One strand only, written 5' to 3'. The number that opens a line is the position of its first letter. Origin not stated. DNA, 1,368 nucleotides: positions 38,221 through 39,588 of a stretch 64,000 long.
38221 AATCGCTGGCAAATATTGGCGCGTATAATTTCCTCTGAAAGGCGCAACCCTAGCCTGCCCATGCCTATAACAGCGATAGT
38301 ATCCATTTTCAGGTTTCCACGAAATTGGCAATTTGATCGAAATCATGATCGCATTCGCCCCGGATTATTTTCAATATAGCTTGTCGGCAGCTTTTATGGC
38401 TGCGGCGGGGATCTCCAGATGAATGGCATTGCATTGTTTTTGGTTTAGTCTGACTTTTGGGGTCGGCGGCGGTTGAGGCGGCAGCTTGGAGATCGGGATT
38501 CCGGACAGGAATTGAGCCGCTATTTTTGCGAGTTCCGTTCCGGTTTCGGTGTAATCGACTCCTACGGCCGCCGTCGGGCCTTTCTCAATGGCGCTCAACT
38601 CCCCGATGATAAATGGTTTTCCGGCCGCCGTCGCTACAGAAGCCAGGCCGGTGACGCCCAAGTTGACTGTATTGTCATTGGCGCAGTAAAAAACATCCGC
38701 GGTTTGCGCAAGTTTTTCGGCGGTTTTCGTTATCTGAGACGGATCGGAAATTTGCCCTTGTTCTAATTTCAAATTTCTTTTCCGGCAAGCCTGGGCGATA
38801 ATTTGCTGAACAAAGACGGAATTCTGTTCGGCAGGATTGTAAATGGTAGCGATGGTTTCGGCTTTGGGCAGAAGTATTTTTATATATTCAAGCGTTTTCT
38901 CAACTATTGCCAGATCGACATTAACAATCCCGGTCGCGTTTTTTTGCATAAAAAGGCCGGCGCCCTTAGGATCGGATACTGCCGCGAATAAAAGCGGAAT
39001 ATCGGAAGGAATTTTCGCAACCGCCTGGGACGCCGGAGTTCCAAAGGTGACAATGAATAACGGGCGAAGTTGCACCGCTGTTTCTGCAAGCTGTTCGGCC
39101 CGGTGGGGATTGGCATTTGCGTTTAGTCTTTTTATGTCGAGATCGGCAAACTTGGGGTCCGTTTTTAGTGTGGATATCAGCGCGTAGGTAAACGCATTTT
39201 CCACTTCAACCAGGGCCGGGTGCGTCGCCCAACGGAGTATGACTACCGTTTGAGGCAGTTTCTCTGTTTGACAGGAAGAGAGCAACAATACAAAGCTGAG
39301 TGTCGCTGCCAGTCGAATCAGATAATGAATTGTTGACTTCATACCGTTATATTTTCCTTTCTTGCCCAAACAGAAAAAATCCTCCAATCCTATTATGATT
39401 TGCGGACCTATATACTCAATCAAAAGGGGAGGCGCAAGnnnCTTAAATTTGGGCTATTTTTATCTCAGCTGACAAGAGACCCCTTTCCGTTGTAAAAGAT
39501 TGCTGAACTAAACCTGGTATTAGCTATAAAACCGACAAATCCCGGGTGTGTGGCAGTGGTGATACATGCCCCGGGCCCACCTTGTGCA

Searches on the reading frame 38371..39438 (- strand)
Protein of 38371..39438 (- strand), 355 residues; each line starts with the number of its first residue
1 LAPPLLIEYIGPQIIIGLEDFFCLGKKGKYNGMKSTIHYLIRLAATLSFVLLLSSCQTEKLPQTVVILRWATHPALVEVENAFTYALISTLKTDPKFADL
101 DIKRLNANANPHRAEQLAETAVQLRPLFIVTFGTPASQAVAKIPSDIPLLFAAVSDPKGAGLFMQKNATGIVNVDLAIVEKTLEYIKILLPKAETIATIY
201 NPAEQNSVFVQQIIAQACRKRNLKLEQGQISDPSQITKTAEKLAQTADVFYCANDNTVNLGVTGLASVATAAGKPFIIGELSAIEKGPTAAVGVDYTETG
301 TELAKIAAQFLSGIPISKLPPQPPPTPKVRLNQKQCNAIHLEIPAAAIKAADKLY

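Call 43: search_protein_families(library=pfam, proteins=[window:38371-39438:-], max_evalue=0.00001)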
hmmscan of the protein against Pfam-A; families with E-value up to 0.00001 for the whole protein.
window:38371-39438:- (355 aa): 1 family
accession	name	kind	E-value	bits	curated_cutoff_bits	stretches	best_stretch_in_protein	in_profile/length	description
PF04392.18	ABC_sub_bind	-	1.5e-40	139.7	25.9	1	67-353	4-291/293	ABC transporter substrate binding protein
